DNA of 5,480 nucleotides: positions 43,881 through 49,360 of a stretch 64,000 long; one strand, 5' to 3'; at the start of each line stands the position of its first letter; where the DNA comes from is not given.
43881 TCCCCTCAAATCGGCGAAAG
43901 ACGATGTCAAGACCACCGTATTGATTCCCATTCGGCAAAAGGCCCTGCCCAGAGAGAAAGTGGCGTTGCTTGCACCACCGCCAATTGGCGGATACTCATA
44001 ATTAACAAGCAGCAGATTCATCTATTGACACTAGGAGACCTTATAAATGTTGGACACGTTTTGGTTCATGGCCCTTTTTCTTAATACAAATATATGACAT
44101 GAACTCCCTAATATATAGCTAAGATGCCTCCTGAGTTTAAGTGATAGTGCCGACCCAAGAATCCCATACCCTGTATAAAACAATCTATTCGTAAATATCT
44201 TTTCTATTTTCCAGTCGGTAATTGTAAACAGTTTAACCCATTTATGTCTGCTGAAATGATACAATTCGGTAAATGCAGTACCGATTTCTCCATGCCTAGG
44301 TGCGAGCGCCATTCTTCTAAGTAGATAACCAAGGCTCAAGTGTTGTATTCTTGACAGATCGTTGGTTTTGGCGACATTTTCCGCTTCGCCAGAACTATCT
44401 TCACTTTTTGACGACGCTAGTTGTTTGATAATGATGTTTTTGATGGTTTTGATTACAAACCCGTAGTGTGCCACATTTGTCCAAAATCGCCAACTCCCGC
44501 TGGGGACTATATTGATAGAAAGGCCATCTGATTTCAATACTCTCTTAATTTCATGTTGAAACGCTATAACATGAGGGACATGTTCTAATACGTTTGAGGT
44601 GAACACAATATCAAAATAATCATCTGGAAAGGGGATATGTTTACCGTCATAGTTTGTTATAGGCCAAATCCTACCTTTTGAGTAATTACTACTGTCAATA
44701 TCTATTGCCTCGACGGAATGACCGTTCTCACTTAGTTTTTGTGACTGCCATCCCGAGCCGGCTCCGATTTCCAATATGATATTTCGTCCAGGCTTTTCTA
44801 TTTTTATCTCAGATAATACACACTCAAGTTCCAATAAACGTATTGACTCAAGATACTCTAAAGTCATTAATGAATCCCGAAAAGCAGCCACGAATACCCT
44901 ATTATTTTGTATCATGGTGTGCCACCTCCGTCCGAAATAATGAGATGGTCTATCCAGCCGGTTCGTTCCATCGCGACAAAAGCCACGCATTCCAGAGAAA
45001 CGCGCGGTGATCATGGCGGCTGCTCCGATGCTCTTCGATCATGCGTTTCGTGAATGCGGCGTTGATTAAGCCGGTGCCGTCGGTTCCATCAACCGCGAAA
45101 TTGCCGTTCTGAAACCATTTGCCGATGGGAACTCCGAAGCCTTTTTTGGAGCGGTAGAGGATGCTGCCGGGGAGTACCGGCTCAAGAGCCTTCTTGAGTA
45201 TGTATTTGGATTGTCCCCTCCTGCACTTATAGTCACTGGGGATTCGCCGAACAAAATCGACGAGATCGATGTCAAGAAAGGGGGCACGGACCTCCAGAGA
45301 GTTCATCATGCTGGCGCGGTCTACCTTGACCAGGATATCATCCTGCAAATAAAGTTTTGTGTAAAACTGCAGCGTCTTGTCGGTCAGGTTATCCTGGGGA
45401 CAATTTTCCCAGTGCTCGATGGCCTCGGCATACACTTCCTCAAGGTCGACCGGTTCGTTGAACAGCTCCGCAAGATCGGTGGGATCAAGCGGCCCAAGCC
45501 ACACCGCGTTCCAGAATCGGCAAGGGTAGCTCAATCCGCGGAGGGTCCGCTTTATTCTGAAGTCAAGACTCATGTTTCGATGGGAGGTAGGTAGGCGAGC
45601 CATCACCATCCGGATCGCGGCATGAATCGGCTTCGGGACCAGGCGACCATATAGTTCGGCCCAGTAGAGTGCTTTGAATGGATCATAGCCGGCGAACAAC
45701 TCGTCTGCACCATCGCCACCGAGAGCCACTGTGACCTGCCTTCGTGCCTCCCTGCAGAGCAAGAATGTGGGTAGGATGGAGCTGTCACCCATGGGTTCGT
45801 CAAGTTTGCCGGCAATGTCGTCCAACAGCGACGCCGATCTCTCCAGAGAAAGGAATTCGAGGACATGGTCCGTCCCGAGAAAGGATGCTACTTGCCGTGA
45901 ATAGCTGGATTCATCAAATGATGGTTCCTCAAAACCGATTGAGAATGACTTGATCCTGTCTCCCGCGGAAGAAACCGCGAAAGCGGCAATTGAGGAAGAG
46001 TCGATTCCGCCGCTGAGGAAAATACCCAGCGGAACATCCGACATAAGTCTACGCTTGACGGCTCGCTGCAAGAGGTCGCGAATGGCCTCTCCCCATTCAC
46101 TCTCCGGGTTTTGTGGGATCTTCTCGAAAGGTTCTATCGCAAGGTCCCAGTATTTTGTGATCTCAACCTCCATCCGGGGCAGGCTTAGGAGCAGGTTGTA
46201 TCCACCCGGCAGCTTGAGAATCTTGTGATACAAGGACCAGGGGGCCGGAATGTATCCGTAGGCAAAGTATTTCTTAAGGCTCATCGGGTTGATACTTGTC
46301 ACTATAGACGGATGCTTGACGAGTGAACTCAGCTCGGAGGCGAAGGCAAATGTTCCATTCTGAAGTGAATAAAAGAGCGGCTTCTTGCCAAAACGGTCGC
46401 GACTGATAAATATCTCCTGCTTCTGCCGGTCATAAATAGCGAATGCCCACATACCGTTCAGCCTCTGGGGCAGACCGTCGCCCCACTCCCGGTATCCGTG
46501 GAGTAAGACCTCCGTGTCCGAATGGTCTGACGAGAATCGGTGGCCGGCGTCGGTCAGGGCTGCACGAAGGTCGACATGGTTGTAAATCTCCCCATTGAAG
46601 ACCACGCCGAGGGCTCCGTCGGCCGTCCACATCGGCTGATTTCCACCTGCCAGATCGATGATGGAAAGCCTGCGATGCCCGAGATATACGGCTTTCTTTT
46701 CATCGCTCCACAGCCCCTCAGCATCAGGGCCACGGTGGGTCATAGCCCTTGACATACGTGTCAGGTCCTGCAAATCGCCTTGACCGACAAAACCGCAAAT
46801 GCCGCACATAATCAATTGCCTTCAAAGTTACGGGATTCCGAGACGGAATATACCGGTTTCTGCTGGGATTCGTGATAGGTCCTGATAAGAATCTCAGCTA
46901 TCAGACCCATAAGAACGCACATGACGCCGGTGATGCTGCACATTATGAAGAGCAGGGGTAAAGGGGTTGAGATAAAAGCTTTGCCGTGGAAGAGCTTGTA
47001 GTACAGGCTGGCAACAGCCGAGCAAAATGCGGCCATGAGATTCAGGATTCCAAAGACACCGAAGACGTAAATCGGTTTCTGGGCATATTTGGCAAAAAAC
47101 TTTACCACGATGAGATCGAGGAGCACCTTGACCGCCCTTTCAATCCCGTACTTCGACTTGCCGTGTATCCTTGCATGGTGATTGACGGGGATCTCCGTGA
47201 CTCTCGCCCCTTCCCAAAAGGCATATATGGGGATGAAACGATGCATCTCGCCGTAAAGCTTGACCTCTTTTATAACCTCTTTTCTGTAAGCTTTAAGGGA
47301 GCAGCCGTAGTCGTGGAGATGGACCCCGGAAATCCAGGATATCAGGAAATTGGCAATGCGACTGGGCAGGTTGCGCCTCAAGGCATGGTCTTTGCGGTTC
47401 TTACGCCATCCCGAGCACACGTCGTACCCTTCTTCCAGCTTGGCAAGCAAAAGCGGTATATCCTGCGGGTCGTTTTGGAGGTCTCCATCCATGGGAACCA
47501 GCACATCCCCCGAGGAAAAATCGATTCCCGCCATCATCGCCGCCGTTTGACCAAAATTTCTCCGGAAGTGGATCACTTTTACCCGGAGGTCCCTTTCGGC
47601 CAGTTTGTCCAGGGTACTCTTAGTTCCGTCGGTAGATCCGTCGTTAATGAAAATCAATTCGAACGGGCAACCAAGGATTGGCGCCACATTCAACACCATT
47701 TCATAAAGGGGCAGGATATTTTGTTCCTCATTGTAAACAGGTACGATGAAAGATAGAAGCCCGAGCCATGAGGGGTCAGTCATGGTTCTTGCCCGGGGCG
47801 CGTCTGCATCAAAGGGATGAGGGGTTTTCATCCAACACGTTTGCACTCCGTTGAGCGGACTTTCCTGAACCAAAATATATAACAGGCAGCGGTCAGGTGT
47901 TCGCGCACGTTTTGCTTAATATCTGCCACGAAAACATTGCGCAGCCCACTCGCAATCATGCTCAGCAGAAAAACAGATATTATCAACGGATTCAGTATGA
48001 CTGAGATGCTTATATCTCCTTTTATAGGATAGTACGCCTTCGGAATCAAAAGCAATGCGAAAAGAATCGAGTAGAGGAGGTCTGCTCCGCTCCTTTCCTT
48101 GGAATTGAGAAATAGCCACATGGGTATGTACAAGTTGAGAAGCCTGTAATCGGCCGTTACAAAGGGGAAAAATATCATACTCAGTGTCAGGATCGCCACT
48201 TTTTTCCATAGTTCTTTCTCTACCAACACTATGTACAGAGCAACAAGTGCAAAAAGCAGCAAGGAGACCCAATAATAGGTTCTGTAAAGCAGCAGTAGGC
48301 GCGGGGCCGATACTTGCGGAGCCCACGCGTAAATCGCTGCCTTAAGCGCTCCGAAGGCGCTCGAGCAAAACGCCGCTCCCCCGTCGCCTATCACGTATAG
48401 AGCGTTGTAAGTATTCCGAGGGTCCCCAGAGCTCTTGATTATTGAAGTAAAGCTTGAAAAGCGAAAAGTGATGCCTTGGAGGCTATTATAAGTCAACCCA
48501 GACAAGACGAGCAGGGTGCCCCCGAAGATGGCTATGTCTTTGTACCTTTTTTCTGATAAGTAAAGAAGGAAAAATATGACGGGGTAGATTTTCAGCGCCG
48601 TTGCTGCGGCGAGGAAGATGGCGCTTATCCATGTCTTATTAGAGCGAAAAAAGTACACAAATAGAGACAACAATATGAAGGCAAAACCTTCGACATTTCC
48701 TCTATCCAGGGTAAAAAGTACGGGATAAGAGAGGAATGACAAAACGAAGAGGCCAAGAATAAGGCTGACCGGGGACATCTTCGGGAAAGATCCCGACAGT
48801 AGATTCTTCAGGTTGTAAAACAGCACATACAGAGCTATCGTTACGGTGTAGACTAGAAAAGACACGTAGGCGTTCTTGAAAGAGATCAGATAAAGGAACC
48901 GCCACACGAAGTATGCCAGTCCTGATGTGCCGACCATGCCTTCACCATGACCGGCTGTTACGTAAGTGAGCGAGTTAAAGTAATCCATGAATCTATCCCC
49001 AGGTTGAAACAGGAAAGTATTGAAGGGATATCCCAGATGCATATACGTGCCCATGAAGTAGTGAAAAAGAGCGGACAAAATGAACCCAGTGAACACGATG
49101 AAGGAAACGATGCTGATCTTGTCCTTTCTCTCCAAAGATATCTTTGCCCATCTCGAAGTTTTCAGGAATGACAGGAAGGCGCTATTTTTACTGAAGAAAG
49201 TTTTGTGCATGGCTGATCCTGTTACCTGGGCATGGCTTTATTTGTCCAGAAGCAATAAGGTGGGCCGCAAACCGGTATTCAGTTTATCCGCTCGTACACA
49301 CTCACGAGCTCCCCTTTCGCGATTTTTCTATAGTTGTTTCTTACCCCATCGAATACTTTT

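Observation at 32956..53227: Exceptionally methylation-rich glycan locus: six SAM methyltransferases plus a B12-radical SAM enzyme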

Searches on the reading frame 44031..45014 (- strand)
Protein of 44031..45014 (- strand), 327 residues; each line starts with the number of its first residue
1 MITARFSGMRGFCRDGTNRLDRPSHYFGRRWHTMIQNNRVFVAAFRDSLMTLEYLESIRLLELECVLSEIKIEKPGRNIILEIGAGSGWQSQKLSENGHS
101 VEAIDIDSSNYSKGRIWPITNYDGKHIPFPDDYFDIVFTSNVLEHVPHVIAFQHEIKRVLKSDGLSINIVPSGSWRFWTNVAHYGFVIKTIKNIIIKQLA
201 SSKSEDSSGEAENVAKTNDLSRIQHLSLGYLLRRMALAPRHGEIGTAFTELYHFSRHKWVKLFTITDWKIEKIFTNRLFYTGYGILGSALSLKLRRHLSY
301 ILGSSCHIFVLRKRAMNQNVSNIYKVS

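Call 4: search_protein_families(library=pfam, proteins=[window:44031-45014:-], max_evalue=0.01)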
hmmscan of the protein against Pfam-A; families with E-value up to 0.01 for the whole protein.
window:44031-45014:- (327 aa): 5 families
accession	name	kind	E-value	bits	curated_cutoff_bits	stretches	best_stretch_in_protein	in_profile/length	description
PF08241.18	Methyltransf_11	-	1.5e-15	58.1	21.2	1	81-165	1-92/95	Methyltransferase domain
PF13489.12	Methyltransf_23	-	2e-12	47.6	27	1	75-174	21-122/164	Methyltransferase domain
PF13649.12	Methyltransf_25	-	6.6e-11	43.2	27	1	80-164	1-97/97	Methyltransferase domain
PF08242.18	Methyltransf_12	-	1.3e-06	29.5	30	1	81-165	1-97/98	Methyltransferase domain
PF13847.12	Methyltransf_31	-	2.6e-05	24.4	27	1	126-166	65-107/145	Methyltransferase domain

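Call 9: search_protein_families(library=ncbifam, proteins=[window:44031-45014:-], max_evalue=0.001)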
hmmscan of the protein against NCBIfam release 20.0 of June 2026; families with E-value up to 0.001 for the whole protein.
window:44031-45014:- (327 aa): 11 families
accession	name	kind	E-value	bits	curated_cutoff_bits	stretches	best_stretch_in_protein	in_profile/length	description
NF045667.1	MTase_DVU1556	equivalog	1.2e-08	34.6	155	1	77-165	23-116/213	DVU_1556 family methyltransferase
NF001241.0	PRK00216.1-2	equivalog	9.4e-08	32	327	1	74-182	50-162/231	demethylmenaquinone methyltransferase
TIGR01983.1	UbiG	equivalog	2.5e-07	30.2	102.95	1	76-165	49-148/228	bifunctional 2-polyprenyl-6-hydroxyphenol methylase/3-demethylubiquinol 3-O-methyltransferase UbiG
TIGR02072.1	BioC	equivalog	5.3e-07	29.7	184.95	1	74-165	32-129/244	malonyl-ACP O-methyltransferase BioC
NF045882.1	PLipidMtase_Leg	equivalog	7.2e-05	22.7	390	1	122-165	97-140/207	phospholipid N-methyltransferase PmtA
NF000499.2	Erm23S_rRNA_broad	equivalog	7.2e-05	22.3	212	1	77-112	24-59/244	23S ribosomal RNA methyltransferase Erm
NF001243.0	PRK00216.1-4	equivalog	8.3e-05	22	235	1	122-207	105-189/237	demethylmenaquinone methyltransferase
NF011527.0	PRK14968.1-1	equivalog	0.00033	20.4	242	0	76-138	34-98/192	putative methyltransferase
NF045649.1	2X_seleno_MduS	exception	0.00043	19.4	380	0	80-204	45-183/338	methyltransferase domain-containing selenoprotein MduS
TIGR02752.1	MenG_heptapren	equivalog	0.0006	19.4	419.85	1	124-207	105-187/231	demethylmenaquinone methyltransferase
NF001240.0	PRK00216.1-1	equivalog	0.00093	18.3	378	0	118-164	118-164/251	bifunctional demethylmenaquinone methyltransferase/2-methoxy-6-polyprenyl-1,4-benzoquinol methylase UbiE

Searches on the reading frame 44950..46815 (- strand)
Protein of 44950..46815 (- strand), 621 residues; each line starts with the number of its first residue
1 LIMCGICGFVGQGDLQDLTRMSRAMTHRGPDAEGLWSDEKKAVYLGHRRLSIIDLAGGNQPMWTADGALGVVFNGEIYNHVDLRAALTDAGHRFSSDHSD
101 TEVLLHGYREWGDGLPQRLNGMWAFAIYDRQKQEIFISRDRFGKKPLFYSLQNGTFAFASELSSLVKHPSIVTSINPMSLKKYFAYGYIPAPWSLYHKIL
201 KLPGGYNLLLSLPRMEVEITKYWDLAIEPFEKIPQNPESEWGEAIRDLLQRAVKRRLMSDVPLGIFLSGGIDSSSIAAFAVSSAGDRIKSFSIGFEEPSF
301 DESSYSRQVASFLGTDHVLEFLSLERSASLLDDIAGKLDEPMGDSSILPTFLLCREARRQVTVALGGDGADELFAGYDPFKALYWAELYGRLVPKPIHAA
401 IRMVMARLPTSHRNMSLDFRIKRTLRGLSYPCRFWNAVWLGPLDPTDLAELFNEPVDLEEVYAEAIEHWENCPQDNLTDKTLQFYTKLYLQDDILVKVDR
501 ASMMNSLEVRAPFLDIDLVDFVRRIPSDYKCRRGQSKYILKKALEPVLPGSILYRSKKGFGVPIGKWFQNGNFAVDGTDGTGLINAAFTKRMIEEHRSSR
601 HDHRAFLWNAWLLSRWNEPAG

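Call 4: search_protein_families(library=pfam, proteins=[window:44950-46815:-], max_evalue=0.01)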
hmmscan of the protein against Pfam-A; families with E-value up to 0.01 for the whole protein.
window:44950-46815:- (621 aa): 4 families
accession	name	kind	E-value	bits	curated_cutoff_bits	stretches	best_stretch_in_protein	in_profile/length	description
PF00733.27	Asn_synthase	-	3.9e-88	296.9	21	1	245-616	2-352/354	Asparagine synthase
PF13537.11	GATase_7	-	2.1e-44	150.9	25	1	47-166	1-122/123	Glutamine amidotransferase domain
PF13522.11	GATase_6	-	6.6e-44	149.5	27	1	30-161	1-130/130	Glutamine amidotransferase domain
PF12481.13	DUF3700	-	0.00057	19.9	27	1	117-167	127-177/228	Aluminium induced protein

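Call 9: search_protein_families(library=ncbifam, proteins=[window:44950-46815:-], max_evalue=0.001)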
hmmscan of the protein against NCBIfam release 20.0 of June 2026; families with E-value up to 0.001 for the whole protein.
window:44950-46815:- (621 aa): 10 families
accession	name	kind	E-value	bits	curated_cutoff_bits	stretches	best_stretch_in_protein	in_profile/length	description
TIGR03108.1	eps_aminotran_1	hypoth_equivalog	8.3e-162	540.1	816.9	1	3-613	1-621/628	XrtA/PEP-CTERM system amidotransferase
TIGR01536.1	asn_synth_AEB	equivalog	8.1e-147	490.3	267.1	1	4-560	1-517/517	asparagine synthase (glutamine-hydrolyzing)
TIGR03104.1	trio_amidotrans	equivalog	1.9e-113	379.7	570.1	2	3-382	1-385/589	N-acetylglutaminylglutamine amidotransferase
NF006949.0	PRK09431.1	equivalog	8.8e-93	311.7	499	3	3-175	1-175/554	asparagine synthase B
NF033535.1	lass_lactam_cya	exception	1.3e-71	242.1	525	2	13-387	15-390/668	lasso peptide isopeptide bond-forming cyclase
NF033561.1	macrolact_Ik_Al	subfamily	1.6e-13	50.1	300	1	124-375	82-332/561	albusnodin/ikarugamycin family macrolactam cyclase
NF001484.0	PRK00331.1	subfamily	4.8e-10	38.4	381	1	61-175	87-208/601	isomerizing glutamine--fructose-6-phosphate transaminase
TIGR01134.1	purF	equivalog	2.2e-09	37.2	350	1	43-165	66-199/432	amidophosphoribosyltransferase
TIGR01135.1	glmS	equivalog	4.6e-08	32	418.05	1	62-173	87-205/607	glutamine--fructose-6-phosphate transaminase (isomerizing)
NF002048.0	PRK00876.1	subfamily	0.00072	18.5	313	0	243-320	21-98/330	NAD(+) synthase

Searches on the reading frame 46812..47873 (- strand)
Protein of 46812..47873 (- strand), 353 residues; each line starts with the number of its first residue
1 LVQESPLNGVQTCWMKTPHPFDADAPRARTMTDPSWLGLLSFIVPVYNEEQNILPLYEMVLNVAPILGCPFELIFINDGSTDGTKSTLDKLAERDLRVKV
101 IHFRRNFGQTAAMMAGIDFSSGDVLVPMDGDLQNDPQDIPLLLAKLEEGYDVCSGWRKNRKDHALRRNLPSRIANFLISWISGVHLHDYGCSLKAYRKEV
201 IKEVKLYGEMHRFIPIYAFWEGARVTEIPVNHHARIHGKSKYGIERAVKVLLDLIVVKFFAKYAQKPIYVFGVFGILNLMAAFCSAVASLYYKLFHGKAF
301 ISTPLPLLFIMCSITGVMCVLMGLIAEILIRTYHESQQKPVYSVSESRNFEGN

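Call 4: search_protein_families(library=pfam, proteins=[window:46812-47873:-], max_evalue=0.01)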
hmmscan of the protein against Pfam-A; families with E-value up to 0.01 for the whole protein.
window:46812-47873:- (353 aa): 3 families
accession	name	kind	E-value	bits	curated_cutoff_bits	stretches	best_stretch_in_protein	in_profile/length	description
PF00535.33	Glycos_transf_2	-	1.7e-34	119.6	23.3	1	41-204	1-167/168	Glycosyl transferase family 2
PF10111.15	Glyco_tranf_2_2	-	1.1e-06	28.8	27.3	1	41-132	1-92/276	Glycosyltransferase like family 2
PF13641.12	Glyco_tranf_2_3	-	0.0018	18.8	27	1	40-146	3-111/230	Glycosyltransferase like family 2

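Call 70: search_protein_families(library=ncbifam, proteins=[window:46812-47873:-], max_evalue=0.000001)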
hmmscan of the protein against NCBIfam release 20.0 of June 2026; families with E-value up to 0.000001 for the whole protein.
window:46812-47873:- (353 aa): 10 families
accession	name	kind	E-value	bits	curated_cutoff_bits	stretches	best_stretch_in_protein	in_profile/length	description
NF007986.1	PRK10714.1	equivalog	2.8e-57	194.1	529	1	40-345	8-309/316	undecaprenyl-phosphate 4-deoxy-4-formamido-L-arabinose transferase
NF047588.1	GlcsyltransPgfSStrep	equivalog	2.8e-47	161.5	500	1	40-347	3-305/308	glycosyltransferase PgfS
TIGR03937.1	PgaC_IcaA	equivalog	4.9e-18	65.3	422.3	1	38-149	45-153/407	poly-beta-1,6-N-acetyl-D-glucosamine synthase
TIGR04182.1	glyco_TIGR04182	equivalog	1.9e-16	60.3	325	1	43-337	5-290/293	S-layer glycoprotein N-glycosyltransferase AglJ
NF041391.1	DPhHxTase_Halo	equivalog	4.5e-10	38.9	375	1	68-235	22-186/213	dolichyl-phosphate hexose transferase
NF007482.0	PRK10073.1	equivalog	1.3e-09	37.6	423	1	39-152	7-117/334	glycosyltransferase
NF047683.1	TeichurnBiosyTuaG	equivalog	1.6e-08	34.5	400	1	39-134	7-99/252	teichuronic acid biosynthesis protein TuaG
TIGR04283.1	glyco_like_mftF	equivalog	2.5e-08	33.8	182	1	40-133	1-84/221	TIGR04283 family arsenosugar biosynthesis glycosyltransferase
NF041875.1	EPS_EpsD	equivalog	3.9e-08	33.1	370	1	40-137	1-95/325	exopolysaccharide biosynthesis glycosyltransferase EpsD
NF058614.1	PPMAGASynPpgS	equivalog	3.9e-08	33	370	1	42-231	4-195/226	polyprenyl-phospho-N-acetylgalactosaminyl synthase PpgS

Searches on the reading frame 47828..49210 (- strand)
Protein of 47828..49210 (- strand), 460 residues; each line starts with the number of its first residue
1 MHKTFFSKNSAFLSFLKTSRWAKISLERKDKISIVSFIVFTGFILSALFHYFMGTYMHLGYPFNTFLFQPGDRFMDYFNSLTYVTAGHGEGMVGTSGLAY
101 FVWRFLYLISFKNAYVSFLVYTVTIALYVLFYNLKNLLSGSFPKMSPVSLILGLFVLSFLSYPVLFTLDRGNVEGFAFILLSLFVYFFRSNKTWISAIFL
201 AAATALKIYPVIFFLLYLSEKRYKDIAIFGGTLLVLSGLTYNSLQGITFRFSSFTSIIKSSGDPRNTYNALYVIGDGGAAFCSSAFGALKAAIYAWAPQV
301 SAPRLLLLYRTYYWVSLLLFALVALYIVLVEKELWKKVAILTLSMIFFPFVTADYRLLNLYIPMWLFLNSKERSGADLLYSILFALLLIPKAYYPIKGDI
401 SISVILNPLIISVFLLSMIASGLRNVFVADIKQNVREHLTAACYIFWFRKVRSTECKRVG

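Call 4: search_protein_families(library=pfam, proteins=[window:47828-49210:-], max_evalue=0.01)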
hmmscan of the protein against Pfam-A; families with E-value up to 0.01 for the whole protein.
window:47828-49210:- (460 aa): 1 family
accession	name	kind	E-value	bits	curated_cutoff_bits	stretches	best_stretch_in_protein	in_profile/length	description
PF09594.16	GT87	-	1.6e-08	35.1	25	1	101-330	9-215/237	Glycosyltransferase family 87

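Call 70: search_protein_families(library=ncbifam, proteins=[window:47828-49210:-], max_evalue=0.000001)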
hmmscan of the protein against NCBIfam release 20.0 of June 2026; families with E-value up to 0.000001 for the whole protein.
window:47828-49210:- (460 aa): 0 families
